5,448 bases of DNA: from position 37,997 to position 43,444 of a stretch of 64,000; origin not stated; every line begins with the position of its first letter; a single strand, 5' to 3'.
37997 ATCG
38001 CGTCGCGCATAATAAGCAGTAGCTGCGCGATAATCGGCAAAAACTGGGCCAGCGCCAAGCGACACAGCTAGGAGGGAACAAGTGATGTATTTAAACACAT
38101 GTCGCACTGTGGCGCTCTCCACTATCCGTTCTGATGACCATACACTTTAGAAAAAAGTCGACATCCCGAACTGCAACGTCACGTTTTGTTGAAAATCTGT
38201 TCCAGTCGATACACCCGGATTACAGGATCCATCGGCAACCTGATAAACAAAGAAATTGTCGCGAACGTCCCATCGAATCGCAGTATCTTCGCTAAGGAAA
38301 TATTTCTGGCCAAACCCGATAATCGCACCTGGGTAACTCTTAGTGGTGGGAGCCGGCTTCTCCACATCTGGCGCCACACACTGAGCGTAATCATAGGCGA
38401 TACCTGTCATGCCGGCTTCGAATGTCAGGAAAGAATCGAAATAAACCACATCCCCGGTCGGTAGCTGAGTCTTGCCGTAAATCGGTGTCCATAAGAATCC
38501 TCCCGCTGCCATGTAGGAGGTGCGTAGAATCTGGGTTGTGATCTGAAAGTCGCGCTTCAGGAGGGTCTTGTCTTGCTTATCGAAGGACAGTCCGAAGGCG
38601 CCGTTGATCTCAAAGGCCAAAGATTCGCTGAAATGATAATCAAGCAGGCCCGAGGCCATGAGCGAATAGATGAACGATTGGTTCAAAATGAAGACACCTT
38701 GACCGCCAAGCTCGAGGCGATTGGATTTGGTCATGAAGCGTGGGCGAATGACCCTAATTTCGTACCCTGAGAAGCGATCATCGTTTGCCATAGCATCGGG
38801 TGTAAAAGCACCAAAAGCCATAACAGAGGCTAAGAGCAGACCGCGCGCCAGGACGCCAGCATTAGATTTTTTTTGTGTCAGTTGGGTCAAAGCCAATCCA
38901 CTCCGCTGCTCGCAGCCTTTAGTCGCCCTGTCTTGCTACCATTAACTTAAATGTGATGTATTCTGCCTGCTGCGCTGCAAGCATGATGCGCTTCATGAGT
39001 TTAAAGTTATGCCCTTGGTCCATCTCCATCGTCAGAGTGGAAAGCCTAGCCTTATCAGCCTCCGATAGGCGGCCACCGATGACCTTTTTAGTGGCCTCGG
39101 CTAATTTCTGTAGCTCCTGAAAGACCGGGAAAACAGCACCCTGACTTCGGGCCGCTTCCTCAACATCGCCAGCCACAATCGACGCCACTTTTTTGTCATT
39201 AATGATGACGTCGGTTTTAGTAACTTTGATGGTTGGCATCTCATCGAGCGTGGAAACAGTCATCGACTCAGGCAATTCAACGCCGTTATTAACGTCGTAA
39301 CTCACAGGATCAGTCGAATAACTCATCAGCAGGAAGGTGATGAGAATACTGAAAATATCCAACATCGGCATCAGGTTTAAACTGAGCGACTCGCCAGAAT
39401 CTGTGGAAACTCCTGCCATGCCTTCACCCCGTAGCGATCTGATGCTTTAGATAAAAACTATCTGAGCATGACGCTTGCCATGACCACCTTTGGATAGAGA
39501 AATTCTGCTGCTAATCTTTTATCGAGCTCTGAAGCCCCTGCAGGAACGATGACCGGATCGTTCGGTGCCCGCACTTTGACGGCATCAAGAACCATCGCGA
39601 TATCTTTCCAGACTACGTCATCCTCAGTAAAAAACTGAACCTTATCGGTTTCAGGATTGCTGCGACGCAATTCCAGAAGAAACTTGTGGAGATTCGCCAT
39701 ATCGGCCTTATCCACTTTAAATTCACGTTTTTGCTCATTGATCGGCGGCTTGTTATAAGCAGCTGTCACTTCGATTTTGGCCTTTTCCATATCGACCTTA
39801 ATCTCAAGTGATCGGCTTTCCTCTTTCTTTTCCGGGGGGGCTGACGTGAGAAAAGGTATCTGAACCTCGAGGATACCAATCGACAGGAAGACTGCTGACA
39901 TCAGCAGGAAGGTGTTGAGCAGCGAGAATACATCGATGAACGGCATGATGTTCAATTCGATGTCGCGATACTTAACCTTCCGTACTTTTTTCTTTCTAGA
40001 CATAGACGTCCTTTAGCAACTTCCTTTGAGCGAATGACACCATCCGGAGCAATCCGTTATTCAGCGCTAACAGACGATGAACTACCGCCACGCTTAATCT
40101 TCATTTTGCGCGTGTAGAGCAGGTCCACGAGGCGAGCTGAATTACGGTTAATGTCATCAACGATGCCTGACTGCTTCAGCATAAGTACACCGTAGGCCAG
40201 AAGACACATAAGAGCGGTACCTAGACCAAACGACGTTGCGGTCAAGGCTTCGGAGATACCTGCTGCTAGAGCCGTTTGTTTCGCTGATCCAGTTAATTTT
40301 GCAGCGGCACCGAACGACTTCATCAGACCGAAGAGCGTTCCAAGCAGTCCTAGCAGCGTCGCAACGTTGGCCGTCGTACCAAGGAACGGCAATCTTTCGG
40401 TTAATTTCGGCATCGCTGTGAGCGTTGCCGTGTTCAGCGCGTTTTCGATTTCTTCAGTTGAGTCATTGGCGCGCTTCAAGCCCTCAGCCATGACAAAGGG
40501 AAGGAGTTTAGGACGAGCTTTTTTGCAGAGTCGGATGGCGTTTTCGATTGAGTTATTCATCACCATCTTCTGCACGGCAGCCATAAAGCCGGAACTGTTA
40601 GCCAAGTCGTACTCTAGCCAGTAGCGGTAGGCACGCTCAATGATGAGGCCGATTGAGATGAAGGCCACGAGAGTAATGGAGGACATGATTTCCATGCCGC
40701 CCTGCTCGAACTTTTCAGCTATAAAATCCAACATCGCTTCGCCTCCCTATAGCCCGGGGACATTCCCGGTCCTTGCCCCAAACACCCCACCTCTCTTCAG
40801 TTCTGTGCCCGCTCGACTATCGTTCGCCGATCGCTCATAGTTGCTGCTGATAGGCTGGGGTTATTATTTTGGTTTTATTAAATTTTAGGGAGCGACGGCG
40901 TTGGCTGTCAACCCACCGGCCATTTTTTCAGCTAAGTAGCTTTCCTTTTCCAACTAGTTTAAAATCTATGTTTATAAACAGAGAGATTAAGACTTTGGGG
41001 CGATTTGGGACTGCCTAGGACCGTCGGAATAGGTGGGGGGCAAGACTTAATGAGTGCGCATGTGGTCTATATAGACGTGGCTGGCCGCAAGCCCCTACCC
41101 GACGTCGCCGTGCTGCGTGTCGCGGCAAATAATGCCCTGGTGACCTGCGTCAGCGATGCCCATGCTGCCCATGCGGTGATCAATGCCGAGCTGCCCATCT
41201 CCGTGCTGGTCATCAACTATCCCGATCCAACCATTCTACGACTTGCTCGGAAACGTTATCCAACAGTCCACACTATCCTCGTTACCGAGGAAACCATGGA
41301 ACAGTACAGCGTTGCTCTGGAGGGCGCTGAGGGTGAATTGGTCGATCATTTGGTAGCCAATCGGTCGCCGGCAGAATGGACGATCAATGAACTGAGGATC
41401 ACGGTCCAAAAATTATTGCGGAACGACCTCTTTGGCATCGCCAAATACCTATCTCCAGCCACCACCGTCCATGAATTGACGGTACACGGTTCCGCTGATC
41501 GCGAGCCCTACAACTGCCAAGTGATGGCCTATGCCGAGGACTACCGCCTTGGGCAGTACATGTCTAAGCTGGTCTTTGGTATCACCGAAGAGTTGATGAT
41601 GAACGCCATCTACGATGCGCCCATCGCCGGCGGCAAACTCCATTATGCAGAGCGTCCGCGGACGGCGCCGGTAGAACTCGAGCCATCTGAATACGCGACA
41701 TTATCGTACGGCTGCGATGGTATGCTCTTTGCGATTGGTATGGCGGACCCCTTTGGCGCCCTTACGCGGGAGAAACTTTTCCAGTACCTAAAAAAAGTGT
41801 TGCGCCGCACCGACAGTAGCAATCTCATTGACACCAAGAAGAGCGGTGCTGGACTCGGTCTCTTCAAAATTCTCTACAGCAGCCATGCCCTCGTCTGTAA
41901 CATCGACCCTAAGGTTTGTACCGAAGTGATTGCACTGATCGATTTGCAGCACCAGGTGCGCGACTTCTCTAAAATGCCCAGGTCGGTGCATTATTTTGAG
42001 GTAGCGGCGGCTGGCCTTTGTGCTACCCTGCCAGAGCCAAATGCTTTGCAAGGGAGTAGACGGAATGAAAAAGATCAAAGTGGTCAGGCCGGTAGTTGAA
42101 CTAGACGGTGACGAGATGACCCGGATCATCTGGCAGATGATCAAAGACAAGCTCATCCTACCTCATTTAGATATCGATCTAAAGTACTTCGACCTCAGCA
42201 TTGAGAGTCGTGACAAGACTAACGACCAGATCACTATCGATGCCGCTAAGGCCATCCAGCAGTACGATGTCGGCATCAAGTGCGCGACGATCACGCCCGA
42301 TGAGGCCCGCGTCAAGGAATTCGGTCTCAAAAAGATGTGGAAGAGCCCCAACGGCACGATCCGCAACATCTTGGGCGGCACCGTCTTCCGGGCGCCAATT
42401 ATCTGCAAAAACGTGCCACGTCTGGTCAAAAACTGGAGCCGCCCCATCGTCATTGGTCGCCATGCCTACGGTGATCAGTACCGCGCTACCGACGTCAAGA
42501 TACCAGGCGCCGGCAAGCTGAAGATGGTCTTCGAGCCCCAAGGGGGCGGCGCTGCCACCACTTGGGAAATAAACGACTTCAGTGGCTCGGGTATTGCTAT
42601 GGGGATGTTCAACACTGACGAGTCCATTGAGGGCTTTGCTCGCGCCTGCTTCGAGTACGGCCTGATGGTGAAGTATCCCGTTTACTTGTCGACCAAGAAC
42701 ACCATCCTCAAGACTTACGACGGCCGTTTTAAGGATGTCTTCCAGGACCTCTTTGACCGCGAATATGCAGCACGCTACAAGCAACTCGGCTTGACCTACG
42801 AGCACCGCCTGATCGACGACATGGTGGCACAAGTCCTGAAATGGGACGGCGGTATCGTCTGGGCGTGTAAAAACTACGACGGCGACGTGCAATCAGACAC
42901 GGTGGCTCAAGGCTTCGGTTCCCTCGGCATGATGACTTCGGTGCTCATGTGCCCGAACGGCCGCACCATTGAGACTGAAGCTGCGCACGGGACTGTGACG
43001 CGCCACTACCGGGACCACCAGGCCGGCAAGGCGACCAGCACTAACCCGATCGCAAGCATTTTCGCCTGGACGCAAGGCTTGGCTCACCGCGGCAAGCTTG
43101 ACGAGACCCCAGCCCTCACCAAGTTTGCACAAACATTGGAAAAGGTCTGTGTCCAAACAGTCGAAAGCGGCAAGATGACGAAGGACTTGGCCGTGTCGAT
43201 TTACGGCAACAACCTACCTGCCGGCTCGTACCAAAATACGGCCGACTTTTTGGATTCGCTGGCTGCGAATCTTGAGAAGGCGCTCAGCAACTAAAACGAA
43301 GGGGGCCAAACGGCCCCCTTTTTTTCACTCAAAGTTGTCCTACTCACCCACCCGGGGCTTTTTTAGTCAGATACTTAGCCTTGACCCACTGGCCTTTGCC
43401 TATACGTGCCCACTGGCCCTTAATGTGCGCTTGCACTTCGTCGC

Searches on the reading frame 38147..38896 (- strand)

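Call 7: search_protein_families(library=pfam, proteins=[window:38147-38896:-], max_evalue=0.001)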
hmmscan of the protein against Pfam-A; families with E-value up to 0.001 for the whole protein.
window:38147-38896:- (249 aa): 0 families

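Call 77: search_protein_families(library=ncbifam, proteins=[window:38147-38896:-], max_evalue=0.0001)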
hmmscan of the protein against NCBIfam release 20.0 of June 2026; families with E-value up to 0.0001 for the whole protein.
window:38147-38896:- (249 aa): 1 family
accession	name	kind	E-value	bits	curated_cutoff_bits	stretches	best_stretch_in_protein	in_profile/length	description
TIGR04565.1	OMP_myx_plus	subfamily_domain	2.7e-26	92.5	60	1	70-249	4-161/161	outer membrane beta-barrel domain-containing protein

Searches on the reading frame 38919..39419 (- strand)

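Call 7: search_protein_families(library=pfam, proteins=[window:38919-39419:-], max_evalue=0.001)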
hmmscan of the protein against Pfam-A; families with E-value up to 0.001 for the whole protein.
window:38919-39419:- (166 aa): 1 family
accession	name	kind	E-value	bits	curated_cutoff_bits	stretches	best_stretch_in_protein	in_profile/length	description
PF02472.21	ExbD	-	7e-09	36.3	25.4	1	11-161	5-125/128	Biopolymer transport protein ExbD/TolR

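Call 77: search_protein_families(library=ncbifam, proteins=[window:38919-39419:-], max_evalue=0.0001)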
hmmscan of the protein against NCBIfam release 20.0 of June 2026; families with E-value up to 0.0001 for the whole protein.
window:38919-39419:- (166 aa): 0 families

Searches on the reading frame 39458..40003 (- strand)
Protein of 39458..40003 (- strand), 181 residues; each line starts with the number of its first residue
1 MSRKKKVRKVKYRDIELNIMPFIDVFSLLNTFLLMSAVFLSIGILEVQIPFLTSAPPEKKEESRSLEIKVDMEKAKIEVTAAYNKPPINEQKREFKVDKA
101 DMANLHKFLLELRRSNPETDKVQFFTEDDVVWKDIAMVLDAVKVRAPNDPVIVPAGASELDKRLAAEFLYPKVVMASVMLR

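Call 7: search_protein_families(library=pfam, proteins=[window:39458-40003:-], max_evalue=0.001)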
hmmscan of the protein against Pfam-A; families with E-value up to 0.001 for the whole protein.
window:39458-40003:- (181 aa): 1 family
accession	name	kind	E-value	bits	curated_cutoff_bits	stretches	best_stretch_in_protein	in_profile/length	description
PF02472.21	ExbD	-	4.3e-11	43.4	25.4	1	15-144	6-115/128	Biopolymer transport protein ExbD/TolR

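Call 77: search_protein_families(library=ncbifam, proteins=[window:39458-40003:-], max_evalue=0.0001)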
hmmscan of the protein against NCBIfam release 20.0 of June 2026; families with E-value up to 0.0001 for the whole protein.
window:39458-40003:- (181 aa): 2 families
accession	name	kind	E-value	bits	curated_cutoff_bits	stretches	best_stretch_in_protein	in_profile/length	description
TIGR02804.1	ExbD_2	equivalog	6e-07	29.9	123.45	1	16-74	3-60/121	TonB system transport protein ExbD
TIGR02801.1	tolR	equivalog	3.3e-05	24.5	127.3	1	16-142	4-116/129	protein TolR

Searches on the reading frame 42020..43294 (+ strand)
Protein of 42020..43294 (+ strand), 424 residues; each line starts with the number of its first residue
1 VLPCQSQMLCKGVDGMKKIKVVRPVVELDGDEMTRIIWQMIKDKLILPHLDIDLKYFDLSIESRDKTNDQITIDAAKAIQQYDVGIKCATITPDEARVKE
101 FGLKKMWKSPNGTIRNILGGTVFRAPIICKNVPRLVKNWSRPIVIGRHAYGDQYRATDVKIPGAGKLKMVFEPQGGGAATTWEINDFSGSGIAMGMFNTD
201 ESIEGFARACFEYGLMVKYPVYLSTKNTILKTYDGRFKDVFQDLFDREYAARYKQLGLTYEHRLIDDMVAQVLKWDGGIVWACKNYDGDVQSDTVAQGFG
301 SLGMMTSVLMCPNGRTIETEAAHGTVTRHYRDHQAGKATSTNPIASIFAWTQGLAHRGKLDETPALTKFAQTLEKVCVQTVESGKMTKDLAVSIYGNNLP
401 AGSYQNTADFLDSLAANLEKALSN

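Call 7: search_protein_families(library=pfam, proteins=[window:42020-43294:+], max_evalue=0.001)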
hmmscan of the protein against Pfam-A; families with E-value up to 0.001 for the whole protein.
window:42020-43294:+ (424 aa): 1 family
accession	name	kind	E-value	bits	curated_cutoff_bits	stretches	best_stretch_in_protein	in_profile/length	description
PF00180.25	Iso_dh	-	1.6e-64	218.8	27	1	21-403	2-337/348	Isocitrate/isopropylmalate dehydrogenase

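Call 56: find_homologous_proteins(query=window:42020-43294:+, max_evalue=1e-60)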
Query window:42020-43294:+ (424 aa): 8000 proteins with E <= 1e-60 among 8000 candidates; the best 120 are listed.
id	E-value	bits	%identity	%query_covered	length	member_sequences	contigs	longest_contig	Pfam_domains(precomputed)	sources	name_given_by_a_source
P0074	9.1e-279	942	100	96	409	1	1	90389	PF00180.26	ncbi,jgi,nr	ncbi:MAG: NADP-dependent isocitrate dehydrogenase [Deltaproteobacteria bacterium]|nr:NADP-dependent 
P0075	6.5e-273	923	97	96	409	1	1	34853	PF00180.26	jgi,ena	-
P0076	1.3e-272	922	97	96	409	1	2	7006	PF00180.26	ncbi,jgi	ncbi:MAG: hypothetical protein RL011_452 [Pseudomonadota bacterium]|jgi:isocitrate dehydrogenase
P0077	1.2e-271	919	97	96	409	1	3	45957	PF00180.26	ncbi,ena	-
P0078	4.9e-257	870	90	96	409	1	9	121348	PF00180.26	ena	-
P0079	1.5e-254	862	89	96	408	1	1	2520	PF00180.26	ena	-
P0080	8.0e-252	853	89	96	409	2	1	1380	PF00180.26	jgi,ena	jgi:isocitrate dehydrogenase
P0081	2.4e-250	848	88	96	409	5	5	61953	PF00180.26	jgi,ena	-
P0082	1.9e-241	819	85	96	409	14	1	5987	PF00180.26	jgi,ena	-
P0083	9.7e-241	817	85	96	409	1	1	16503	PF00180.26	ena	-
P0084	1.3e-240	816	85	96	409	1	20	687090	PF00180.26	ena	-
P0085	2.4e-240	816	85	96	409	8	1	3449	PF00180.26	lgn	-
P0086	1.8e-239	813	83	96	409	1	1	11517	PF00180.26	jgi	-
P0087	7.9e-238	807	83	96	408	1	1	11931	PF00180.26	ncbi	-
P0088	3.6e-237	805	89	91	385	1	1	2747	PF00180.26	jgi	jgi:isocitrate dehydrogenase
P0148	3.1e-221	753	78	96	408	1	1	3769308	PF00180.26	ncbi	-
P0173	1.8e-219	747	78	96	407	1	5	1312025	PF00180.26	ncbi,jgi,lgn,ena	jgi:isocitrate dehydrogenase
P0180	5.2e-219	745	77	96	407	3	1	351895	PF00180.26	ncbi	-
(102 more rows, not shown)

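Call 57: find_encoding_contigs(protein=P0148, flank=500, max_places=2)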
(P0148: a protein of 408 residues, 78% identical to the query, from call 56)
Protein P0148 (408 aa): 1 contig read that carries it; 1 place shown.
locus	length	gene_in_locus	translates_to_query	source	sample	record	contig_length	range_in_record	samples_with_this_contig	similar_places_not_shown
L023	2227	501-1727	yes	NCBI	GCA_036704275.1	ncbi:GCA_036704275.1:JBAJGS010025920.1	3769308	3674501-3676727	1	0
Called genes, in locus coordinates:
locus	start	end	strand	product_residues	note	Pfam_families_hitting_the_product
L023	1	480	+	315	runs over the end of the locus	-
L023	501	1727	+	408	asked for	PF00180:Iso_dh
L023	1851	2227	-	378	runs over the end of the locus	PF01702:TGT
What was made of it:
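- Tried and rejected: The 3.77-Mb record was an unnamed WGS contig (call 57).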

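Call 58: list_cluster_members(proteins=[P0148, P0173, P0084, P0180])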
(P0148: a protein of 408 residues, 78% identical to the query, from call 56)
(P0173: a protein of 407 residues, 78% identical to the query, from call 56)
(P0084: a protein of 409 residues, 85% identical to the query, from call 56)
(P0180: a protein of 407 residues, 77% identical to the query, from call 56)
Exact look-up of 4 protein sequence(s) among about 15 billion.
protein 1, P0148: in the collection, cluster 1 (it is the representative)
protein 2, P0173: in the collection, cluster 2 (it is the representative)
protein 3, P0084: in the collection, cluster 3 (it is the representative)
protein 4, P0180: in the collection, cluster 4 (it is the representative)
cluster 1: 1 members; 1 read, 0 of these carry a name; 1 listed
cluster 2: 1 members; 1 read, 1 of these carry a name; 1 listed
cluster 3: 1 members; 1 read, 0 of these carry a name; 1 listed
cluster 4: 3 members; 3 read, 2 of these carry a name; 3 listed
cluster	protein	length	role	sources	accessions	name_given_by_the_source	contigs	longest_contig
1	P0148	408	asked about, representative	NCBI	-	-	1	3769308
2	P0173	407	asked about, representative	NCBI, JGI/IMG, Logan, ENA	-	isocitrate dehydrogenase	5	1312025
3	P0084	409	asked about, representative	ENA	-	-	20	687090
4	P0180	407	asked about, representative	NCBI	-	-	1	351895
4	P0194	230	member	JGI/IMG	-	isocitrate dehydrogenase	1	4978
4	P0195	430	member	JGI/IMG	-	isocitrate dehydrogenase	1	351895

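Call 67: find_encoding_contigs(protein=P0074, flank=300, max_places=2)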
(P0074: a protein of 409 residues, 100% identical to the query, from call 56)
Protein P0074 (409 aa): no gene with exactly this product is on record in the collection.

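Call 69: search_protein_families(library=ncbifam, proteins=[P0324, L024:7010-8074:-, L024:19655-20587:-], max_evalue=0.00001)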
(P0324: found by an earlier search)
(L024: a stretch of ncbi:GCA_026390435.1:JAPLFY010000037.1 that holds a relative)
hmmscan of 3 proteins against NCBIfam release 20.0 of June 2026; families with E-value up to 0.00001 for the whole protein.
P0324 (332 aa): 2 families
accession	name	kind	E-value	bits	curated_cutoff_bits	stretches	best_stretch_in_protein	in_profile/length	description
TIGR00207.1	fliG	equivalog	7.8e-102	341.1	226.7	1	4-328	7-332/338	flagellar motor switch protein FliG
NF004260.2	PRK05686.2-1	equivalog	1e-26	93.9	550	1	5-296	14-305/316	flagellar motor switch protein FliG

L024:7010-8074:- (354 aa): 0 families

L024:19655-20587:- (310 aa): 25 families
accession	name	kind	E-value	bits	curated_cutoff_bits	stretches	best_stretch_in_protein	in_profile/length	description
NF009448.0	PRK12806.1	equivalog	8.4e-76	255.7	531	2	5-145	5-145/475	flagellin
NF009444.0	PRK12802.1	equivalog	2e-74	250.7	332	1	1-308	1-282/282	flagellin domain-containing protein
NF006467.0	PRK08869.1-2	subfamily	1.5e-71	241.6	443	2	4-141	4-141/400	flagellin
NF006466.0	PRK08869.1-1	subfamily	2.2e-68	231.5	426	2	1-141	1-141/377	flagellin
NF006468.0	PRK08869.1-3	subfamily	7.5e-68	229.3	436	2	2-141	2-141/378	polar flagellin E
NF009446.0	PRK12804.1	subfamily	3e-67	227.3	352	1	3-307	1-300/301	flagellin Hag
NF006469.0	PRK08869.1-4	equivalog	2.5e-65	221.3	627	2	1-142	1-142/377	flagellin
NF005294.0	PRK06819.1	subfamily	6.7e-65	220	387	2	200-307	267-375/376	FliC/FljB family flagellin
NF005953.0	PRK08026.1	subfamily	4.8e-60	204.6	619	2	216-308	455-547/548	FliC/FljB family flagellin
NF038071.1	lat_flg_LafA_2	exception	8.2e-57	192.7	365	1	1-307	1-283/284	lateral flagellin LafA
NF006470.0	PRK08869.1-5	equivalog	2e-55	188.6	423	2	3-143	2-142/388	flagellin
NF009449.0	PRK12807.1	subfamily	3e-54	184.6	347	1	3-308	1-287/287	flagellin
NF006264.0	PRK08411.1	subfamily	6.4e-48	163.8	729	2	1-141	1-141/572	flagellin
NF009450.0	PRK12808.1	equivalog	2.8e-47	162.4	476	2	3-145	1-143/476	flagellin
NF010115.0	PRK13588.1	subfamily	1.5e-45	156.1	503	2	1-141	1-141/514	flagellin B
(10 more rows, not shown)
